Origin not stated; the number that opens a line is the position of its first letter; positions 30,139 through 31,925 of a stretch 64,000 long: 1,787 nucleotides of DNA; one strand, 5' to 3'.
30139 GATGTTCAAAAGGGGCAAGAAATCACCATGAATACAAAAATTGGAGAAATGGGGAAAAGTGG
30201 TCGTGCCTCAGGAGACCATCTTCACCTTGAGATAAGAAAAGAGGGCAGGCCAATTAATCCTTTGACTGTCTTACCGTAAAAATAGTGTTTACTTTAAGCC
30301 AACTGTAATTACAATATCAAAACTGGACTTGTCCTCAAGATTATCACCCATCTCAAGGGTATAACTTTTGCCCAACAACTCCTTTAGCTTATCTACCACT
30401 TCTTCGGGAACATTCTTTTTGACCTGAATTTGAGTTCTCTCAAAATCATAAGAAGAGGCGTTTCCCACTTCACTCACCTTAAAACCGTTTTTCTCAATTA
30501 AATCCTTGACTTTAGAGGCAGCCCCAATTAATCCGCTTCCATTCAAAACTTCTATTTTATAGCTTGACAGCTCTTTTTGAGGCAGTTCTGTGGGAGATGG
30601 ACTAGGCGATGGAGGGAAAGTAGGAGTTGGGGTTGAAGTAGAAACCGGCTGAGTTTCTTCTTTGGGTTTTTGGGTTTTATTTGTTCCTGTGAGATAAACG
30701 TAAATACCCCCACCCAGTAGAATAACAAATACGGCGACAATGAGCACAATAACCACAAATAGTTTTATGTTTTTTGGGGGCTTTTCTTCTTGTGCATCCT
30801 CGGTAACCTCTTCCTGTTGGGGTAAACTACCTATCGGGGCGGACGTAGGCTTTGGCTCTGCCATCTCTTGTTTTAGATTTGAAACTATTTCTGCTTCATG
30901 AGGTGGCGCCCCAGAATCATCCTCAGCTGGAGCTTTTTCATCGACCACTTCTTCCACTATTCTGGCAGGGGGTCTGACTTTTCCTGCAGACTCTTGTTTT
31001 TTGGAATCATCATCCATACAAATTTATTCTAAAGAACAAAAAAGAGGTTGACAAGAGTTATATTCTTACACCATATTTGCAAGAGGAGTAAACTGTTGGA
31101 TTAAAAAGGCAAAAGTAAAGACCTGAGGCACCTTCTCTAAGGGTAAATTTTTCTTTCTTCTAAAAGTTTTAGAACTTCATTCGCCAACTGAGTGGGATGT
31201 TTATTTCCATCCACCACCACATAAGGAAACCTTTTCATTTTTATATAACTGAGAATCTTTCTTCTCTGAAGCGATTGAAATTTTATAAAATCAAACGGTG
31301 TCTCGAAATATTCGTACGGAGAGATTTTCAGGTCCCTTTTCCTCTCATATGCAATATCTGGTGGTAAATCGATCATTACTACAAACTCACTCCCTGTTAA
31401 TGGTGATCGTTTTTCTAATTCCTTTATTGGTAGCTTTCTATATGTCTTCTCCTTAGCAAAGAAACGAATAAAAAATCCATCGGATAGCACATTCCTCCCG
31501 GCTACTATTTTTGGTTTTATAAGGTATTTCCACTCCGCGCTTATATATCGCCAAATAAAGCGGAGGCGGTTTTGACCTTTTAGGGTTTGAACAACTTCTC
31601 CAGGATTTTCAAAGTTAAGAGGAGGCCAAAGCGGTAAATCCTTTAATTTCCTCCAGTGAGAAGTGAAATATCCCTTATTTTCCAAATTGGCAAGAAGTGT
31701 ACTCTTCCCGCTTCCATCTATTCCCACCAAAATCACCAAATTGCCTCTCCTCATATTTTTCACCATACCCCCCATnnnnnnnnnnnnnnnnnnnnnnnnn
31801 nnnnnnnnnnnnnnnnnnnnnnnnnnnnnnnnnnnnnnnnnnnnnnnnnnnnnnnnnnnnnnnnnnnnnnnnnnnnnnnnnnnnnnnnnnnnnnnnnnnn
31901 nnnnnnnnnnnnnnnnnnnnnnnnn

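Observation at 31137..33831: Overlapping four-gene operon of nucleotide-acting enzymes: CYTH-like, NTase-like, NUDIX, P-loop kinase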

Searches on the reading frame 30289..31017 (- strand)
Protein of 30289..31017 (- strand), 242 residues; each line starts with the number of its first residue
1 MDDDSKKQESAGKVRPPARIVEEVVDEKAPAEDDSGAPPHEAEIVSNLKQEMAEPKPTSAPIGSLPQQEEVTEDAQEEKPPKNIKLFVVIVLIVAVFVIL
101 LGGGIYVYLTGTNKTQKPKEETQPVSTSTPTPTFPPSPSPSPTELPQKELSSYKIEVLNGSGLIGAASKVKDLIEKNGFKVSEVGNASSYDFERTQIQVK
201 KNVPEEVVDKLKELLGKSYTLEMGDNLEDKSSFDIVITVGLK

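Call 3: search_protein_families(library=pfam, proteins=[window:30289-31017:-], max_evalue=1)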
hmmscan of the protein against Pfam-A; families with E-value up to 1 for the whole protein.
window:30289-31017:- (242 aa): 4 families
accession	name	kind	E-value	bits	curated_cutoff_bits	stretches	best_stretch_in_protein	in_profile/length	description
PF13399.11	LytR_C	-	2.7e-10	41.5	22.2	1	153-240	2-83/86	LytR cell envelope-related transcriptional attenuator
PF14283.11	CD1107-like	-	0.018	15.4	26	1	63-113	105-155/158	Mobile element protein CD1107-like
PF19167.5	DUF5849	-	0.036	14.2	26.9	1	89-140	3-54/200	Family of unknown function (DUF5849)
PF08690.15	GET2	-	0.08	13.1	25.5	1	30-114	127-209/309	GET complex subunit GET2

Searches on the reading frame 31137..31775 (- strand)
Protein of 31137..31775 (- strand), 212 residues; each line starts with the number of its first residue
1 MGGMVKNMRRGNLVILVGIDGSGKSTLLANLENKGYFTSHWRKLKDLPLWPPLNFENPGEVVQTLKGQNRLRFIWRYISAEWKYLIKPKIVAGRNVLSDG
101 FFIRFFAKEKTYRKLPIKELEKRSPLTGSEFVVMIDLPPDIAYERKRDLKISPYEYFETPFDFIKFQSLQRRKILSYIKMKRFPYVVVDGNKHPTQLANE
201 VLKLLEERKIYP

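Call 3: search_protein_families(library=pfam, proteins=[window:31137-31775:-], max_evalue=1)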
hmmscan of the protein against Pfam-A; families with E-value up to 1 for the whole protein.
window:31137-31775:- (212 aa): 21 families
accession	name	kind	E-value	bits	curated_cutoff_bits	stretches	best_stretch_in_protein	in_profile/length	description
PF00005.33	ABC_tran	-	0.0047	18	25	1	7-32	7-32/137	ABC transporter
PF02223.23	Thymidylate_kin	-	0.007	16.5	27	0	18-33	3-18/185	Thymidylate kinase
PF00025.27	Arf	-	0.0076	16.2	22.3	1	9-38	12-41/174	ADP-ribosylation factor family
PF13671.12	AAA_33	-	0.011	16.5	27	1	13-33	1-21/143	AAA domain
PF13238.12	AAA_18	-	0.014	16.3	29.4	1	14-46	1-30/128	AAA domain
PF13555.12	AAA_29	-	0.017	15.3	27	1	9-28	21-39/61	P-loop containing region of AAA domain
PF05272.17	VapE-like_dom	-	0.017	15.1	25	1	12-46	52-86/217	Virulence-associated protein E-like domain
PF13191.12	AAA_16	-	0.018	16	32.6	1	9-39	20-57/167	AAA ATPase domain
PF13401.12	AAA_22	-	0.025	15.3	27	1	10-34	4-28/130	AAA domain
PF03193.22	RsgA_GTPase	-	0.026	14.8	30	1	6-34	101-129/174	RsgA GTPase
PF03668.21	RapZ-like_N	-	0.027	14.7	25.4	1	13-38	3-28/158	RapZ-like N-terminal domain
PF13481.12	AAA_25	-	0.029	14.5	27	1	5-31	26-53/195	AAA domain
PF13207.12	AAA_17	-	0.043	14.5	27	0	17-34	1-18/136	AAA domain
PF13521.12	AAA_28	-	0.061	14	27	1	14-37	2-26/164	AAA domain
PF20720.3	nSTAND3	-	0.11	12.7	27.2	1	8-31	14-37/155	Novel STAND NTPase 3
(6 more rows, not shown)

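Call 4: search_protein_families(library=ncbifam, proteins=[window:31137-31775:-], max_evalue=1)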
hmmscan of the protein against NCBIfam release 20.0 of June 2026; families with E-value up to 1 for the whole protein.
window:31137-31775:- (212 aa): 47 families (the best 25 are shown)
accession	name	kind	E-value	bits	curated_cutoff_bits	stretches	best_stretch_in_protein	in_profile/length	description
TIGR00041.1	DTMP_kinase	equivalog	3.7e-07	30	83.25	2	8-33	1-26/196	dTMP kinase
NF010068.0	PRK13548.1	equivalog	0.00073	18.7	261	1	8-34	28-54/261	heme ABC transporter ATP-binding protein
NF002981.0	PRK03695.1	equivalog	0.0018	17.7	281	1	5-31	20-46/253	vitamin B12 ABC transporter ATP-binding protein BtuD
NF040873.1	AztA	equivalog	0.0045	16.6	220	1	7-30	14-37/191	zinc ABC transporter ATP-binding protein AztA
TIGR02315.1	ABC_phnC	equivalog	0.0045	16.4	266.1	1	7-32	24-49/243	phosphonate ABC transporter ATP-binding protein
TIGR01166.1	cbiO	subfamily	0.011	15.2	211.8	1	7-32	14-39/190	cobalt ABC transporter, ATP-binding protein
TIGR04352.1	HprK_rel_A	equivalog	0.011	14.8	200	1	9-36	106-133/280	HprK-related kinase A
NF003828.1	PRK05416.1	equivalog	0.012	15.1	244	1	13-38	1-26/278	RNase adapter RapZ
NF005923.0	PRK07933.1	equivalog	0.017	14.5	193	1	13-34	2-23/213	dTMP kinase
NF007027.0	PRK09493.1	equivalog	0.018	14.4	379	1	7-31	23-47/240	glutamine ABC transporter ATP-binding protein GlnQ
TIGR01978.1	sufC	equivalog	0.026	13.9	212.8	1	7-32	22-47/243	Fe-S cluster assembly ATPase SufC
NF007813.0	PRK10522.1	equivalog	0.027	13.1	604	1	7-29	345-367/547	multidrug ABC transporter permease/ATP-binding protein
TIGR03864.1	PQQ_ABC_ATP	hypoth_equivalog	0.03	13.7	302.25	1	7-31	23-47/236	ABC transporter, ATP-binding subunit, PQQ-dependent alcohol dehydrogenase system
TIGR04521.1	ECF_ATPase_2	equivalog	0.037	13.1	330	1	7-32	27-52/279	energy-coupling factor transporter ATPase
NF003122.0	PRK04040.1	equivalog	0.038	13.5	155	1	13-34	4-25/189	adenylate kinase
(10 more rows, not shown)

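Call 37: find_homologous_proteins(query=window:31137-31775:-)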
Query window:31137-31775:- (212 aa): 22 proteins with E <= 0.001 among 738 candidates.
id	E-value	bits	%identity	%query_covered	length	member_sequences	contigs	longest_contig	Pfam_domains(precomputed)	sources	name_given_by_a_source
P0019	7.5e-136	469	100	99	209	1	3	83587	-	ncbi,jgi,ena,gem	-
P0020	1.6e-116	406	85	100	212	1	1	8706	-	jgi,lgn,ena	-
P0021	8.2e-107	374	81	95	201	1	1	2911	-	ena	-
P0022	4.6e-86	306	68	98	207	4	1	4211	-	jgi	-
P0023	2.0e-80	288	64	97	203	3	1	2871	-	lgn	-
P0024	1.7e-77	278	62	97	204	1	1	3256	-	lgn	-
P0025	2.8e-76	274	62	97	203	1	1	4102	-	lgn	-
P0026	8.2e-76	272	61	99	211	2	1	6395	-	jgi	-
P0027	1.1e-74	269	62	97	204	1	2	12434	PF02223.24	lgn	-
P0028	2.8e-73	264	59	96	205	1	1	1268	-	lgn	-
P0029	8.4e-73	263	59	96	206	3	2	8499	-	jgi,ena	-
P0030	1.5e-72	262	61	96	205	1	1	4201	PF13238.13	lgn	-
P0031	1.6e-72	262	58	97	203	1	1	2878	-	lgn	-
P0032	3.0e-72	261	60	97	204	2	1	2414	-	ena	-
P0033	3.7e-72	260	60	97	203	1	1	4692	-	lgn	-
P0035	3.0e-69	251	58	97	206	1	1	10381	-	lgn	-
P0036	1.6e-65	239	55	96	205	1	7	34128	-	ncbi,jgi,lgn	jgi:thymidylate kinase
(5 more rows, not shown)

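Call 39: find_encoding_contigs(protein=P0036, flank=9000, max_places=2)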
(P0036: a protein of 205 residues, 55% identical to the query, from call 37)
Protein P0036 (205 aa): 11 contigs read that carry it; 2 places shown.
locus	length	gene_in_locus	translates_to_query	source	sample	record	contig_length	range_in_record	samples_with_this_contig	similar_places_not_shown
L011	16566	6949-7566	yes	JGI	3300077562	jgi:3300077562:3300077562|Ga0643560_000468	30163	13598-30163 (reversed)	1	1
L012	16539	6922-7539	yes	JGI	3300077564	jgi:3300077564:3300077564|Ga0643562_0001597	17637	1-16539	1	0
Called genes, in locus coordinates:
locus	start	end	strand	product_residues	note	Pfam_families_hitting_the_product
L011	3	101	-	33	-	?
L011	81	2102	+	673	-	-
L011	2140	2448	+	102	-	PF21956:DUF6922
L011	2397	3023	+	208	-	PF08843:AbiEii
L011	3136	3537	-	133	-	PF16320:Ribosomal_L12_N, PF00542:Ribosomal_L12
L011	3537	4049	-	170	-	PF00466:Ribosomal_L10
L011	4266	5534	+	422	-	PF06276:FhuF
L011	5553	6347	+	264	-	-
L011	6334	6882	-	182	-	PF00149:Metallophos (weak), PF12850:Metallophos_2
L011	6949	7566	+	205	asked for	-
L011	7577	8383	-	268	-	PF00687:Ribosomal_L1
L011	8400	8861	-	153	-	PF03946:Ribosomal_L11_N, PF00298:Ribosomal_L11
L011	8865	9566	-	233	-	PF02357:NusG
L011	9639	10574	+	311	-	PF00483:NTP_transferase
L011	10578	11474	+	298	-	PF01583:APS_kinase (weak), PF10609:ParA, PF13614:AAA_31 (faint), PF01656:CbiA, PF09140:MipZ (faint)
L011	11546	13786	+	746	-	PF03477:ATP-cone, PF17975:RNR_Alpha, PF02867:Ribonuc_red_lgC (faint)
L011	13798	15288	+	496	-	PF02310:B12-binding, PF04055:Radical_SAM, PF13282:DUF4070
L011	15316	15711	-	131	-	-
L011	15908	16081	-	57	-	PF00471:Ribosomal_L33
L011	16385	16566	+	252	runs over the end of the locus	-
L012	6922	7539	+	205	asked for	-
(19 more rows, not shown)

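Call 40: find_encoding_contigs(protein=P0035, flank=9000, max_places=1)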
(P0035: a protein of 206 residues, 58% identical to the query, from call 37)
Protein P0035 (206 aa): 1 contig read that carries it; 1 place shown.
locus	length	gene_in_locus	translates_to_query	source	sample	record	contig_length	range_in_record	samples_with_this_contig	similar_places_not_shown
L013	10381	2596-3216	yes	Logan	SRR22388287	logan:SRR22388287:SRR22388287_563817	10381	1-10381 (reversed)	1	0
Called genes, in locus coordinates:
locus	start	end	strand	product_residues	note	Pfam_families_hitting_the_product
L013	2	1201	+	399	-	?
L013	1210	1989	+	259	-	-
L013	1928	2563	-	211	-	PF00149:Metallophos, PF12850:Metallophos_2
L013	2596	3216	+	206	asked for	-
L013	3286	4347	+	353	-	PF00348:polyprenyl_synt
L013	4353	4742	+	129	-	PF00293:NUDIX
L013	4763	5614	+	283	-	-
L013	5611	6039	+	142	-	PF00293:NUDIX, PF14815:NUDIX_4 (weak)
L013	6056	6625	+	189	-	PF13238:AAA_18, PF13521:AAA_28 (weak), PF13207:AAA_17 (weak)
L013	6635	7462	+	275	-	PF01255:Prenyltransf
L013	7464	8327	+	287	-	PF00696:AA_kinase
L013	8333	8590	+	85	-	PF02401:LYTB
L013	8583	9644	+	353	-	PF04551:GcpE, PF26540:GcpE_C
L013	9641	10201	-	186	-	PF07963:N_methyl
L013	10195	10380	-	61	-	?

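Call 41: find_encoding_contigs(protein=P0029, flank=9000, max_places=1)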
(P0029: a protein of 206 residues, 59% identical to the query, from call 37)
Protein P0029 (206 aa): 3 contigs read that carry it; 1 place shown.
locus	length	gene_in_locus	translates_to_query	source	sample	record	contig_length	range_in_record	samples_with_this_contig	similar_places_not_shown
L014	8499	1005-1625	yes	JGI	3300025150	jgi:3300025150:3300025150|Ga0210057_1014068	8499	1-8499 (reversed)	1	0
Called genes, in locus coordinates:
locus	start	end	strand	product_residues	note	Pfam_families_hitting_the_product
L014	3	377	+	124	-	?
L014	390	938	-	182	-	PF00149:Metallophos (weak), PF12850:Metallophos_2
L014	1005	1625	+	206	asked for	-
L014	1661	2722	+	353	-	PF00348:polyprenyl_synt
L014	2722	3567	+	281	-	PF02401:LYTB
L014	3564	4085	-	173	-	PF07963:N_methyl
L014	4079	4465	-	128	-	-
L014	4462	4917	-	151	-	PF07963:N_methyl (weak)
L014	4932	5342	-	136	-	PF07963:N_methyl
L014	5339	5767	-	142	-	PF07963:N_methyl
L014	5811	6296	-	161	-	PF07963:N_methyl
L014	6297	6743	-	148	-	PF07963:N_methyl, PF08334:T2SSG (faint)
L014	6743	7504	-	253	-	PF07963:N_methyl (weak)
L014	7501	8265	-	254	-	PF06750:A24_N_bact, PF01478:Peptidase_A24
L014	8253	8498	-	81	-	?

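Call 59: search_protein_families(library=ncbifam, proteins=[L013:4353-4742:+, L013:5611-6039:+, L013:6056-6625:+, L013:4751-5614:+, L011:4266-5534:+, L013:1928-2563:-], max_evalue=0.01)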
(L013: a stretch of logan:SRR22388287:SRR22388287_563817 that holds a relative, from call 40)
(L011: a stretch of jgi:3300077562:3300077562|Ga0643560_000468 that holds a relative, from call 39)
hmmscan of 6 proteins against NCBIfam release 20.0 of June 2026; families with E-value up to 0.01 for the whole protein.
L013:4353-4742:+ (129 aa): 26 families (the best 25 are shown)
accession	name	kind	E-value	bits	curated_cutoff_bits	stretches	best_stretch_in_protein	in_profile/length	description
NF006530.0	PRK08999.1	equivalog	6.8e-17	61.5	245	1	2-115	4-117/315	Nudix family hydrolase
NF007834.0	PRK10546.1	equivalog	6.5e-16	58.4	156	1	1-115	1-114/135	pyrimidine (deoxy)nucleoside triphosphate diphosphatase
TIGR00586.1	mutt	equivalog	2.4e-14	53.4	97.9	1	3-111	4-112/129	8-oxo-dGTP diphosphatase MutT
NF008044.0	PRK10776.1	equivalog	4.6e-14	52.4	148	1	7-111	8-111/130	8-oxo-dGTP diphosphatase MutT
NF012016.0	PRK15472.1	equivalog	3.1e-09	36.6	95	1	1-59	1-59/141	nucleoside triphosphatase NudI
NF008736.0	PRK11762.1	equivalog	3.1e-07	30.1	169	1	35-72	78-115/186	ADP compounds hydrolase NudE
NF002995.0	PRK03759.1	equivalog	1.4e-06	28.1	127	1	9-69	41-102/185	isopentenyl-diphosphate Delta-isomerase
NF001938.0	PRK00714.1-5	equivalog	2.4e-06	27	116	1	8-61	18-75/172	RNA pyrophosphohydrolase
NF003787.0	PRK05379.1-4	equivalog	2.6e-05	23.4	449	1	11-61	215-263/346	bifunctional nicotinamide-nucleotide adenylyltransferase/Nudix hydroxylase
NF011922.0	PRK15393.1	equivalog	2.8e-05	23.9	152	1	13-108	48-145/182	NUDIX hydrolase YfcD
NF041653.1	Nud_hyd_Meth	equivalog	4.5e-05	23.3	300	1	9-111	33-139/170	Nudix hydrolase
TIGR02705.1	nudix_YtkD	equivalog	5.9e-05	22.6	154.4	1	35-69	49-83/156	RNA deprotection pyrophosphohydrolase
NF001936.0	PRK00714.1-3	equivalog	7.1e-05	22.7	118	1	27-71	30-73/155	RNA pyrophosphohydrolase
NF001299.0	PRK00241.1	equivalog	7.1e-05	22.4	158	1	37-67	165-195/263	NAD(+) diphosphatase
NF003786.0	PRK05379.1-2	equivalog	7.3e-05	22.1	397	1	13-58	227-270/354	bifunctional nicotinamide-nucleotide adenylyltransferase/Nudix hydroxylase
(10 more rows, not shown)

L013:5611-6039:+ (142 aa): 22 families
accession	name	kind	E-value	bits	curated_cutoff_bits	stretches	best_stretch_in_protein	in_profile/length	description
NF006530.0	PRK08999.1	equivalog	9.7e-16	57.7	245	1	9-134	5-124/315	Nudix family hydrolase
TIGR00586.1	mutt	equivalog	2.1e-11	43.9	97.9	1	13-69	8-63/129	8-oxo-dGTP diphosphatase MutT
NF006961.0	PRK09438.1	equivalog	3.8e-11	42.7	103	1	11-124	11-132/151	dihydroneopterin triphosphate diphosphatase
NF008044.0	PRK10776.1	equivalog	4e-11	42.9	148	1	12-88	6-79/130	8-oxo-dGTP diphosphatase MutT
NF012016.0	PRK15472.1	equivalog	1.1e-10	41.3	95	1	13-133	7-133/141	nucleoside triphosphatase NudI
NF007834.0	PRK10546.1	equivalog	1.6e-10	40.9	156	1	14-124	7-112/135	pyrimidine (deoxy)nucleoside triphosphate diphosphatase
NF011963.0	PRK15434.1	subfamily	1.4e-08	34.6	146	1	13-136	20-149/159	GDP-mannose mannosyl hydrolase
NF041652.1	Nud_hyd_Dein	equivalog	5.6e-08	33.2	200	1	16-96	19-98/152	Nudix hydrolase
NF001938.0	PRK00714.1-5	equivalog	1.2e-07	31.2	116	1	15-70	18-77/172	RNA pyrophosphohydrolase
NF001937.0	PRK00714.1-4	equivalog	2e-07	30.8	139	1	12-68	10-61/161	RNA pyrophosphohydrolase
NF001936.0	PRK00714.1-3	equivalog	2.2e-07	30.9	118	1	10-72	11-72/155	RNA pyrophosphohydrolase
NF001934.0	PRK00714.1-1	equivalog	1.3e-05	24.7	241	1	11-73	9-66/176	RNA pyrophosphohydrolase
NF001935.0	PRK00714.1-2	equivalog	2.4e-05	23.9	259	1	17-68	15-61/183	RNA pyrophosphohydrolase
NF003787.0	PRK05379.1-4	equivalog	0.00021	20.4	449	1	11-93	209-284/346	bifunctional nicotinamide-nucleotide adenylyltransferase/Nudix hydroxylase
NF052459.1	OxoGTPPhMutT1Mycb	equivalog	0.00034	19.8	475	1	39-124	30-112/292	8-oxo-(d)GTP phosphatase MutT1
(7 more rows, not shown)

L013:6056-6625:+ (189 aa): 8 families
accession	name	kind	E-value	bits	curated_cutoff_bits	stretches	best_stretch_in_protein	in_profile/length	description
TIGR02173.1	cyt_kin_arch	equivalog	1.2e-06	28.6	102.1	1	4-136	3-123/169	(d)CMP kinase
NF005576.0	PRK07261.1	equivalog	0.0007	19.4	224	0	7-30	6-29/171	DNA topology modulation protein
TIGR00152.1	TIGR00152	equivalog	0.00077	19.4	65.55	0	6-32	4-30/188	dephospho-CoA kinase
NF003259.0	PRK04220.1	equivalog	0.0017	17.8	343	0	3-28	94-119/306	2-phosphoglycerate kinase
TIGR01351.1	adk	subfamily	0.0021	17.7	168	1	4-85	2-85/212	adenylate kinase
NF001381.0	PRK00279.1-3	equivalog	0.0031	17.3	187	1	5-126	4-130/188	adenylate kinase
TIGR00017.1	cmk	equivalog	0.0051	16.5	135.55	0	6-42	7-43/217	(d)CMP kinase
TIGR03263.1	guanyl_kin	equivalog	0.0052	16.4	160.45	0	3-24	3-24/180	guanylate kinase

L013:4751-5614:+ (287 aa): 0 families

L011:4266-5534:+ (422 aa): 1 family
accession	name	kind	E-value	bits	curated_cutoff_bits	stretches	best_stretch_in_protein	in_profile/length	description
NF041038.1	FslA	exception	7.6e-10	37.7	1000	1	110-392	314-593/640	rhizoferrin biosynthesis protein FslA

L013:1928-2563:- (211 aa): 2 families
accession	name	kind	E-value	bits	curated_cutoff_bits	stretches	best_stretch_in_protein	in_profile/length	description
TIGR00040.1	yfcE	subfamily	2.6e-25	89.4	56.25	1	15-189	1-154/158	YfcE family phosphodiesterase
NF006988.0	PRK09453.1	equivalog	2.1e-08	34.2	117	1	15-186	1-163/183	phosphodiesterase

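Call 60: search_protein_families(library=padloc, proteins=[window:31137-31775:-], max_evalue=0.01)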
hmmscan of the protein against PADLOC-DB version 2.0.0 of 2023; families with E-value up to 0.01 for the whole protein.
window:31137-31775:- (212 aa): 5 families
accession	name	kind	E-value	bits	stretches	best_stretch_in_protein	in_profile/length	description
PDLC04164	AriA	-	0.002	15.7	1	12-34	28-50/253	-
PDLC00289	PtuA1|PtuA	-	0.0024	15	1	7-34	24-51/404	AAA ATPase domain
PDLC00265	PtuA1|PtuA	-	0.0046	14.1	1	15-113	34-138/479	AAA ATPase domain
PDLC00303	PtuA1|PtuA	-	0.0059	13.7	0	7-35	8-36/386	AAA ATPase domain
PDLC04140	mad8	-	0.0098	13.4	0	6-31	22-47/314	mads_8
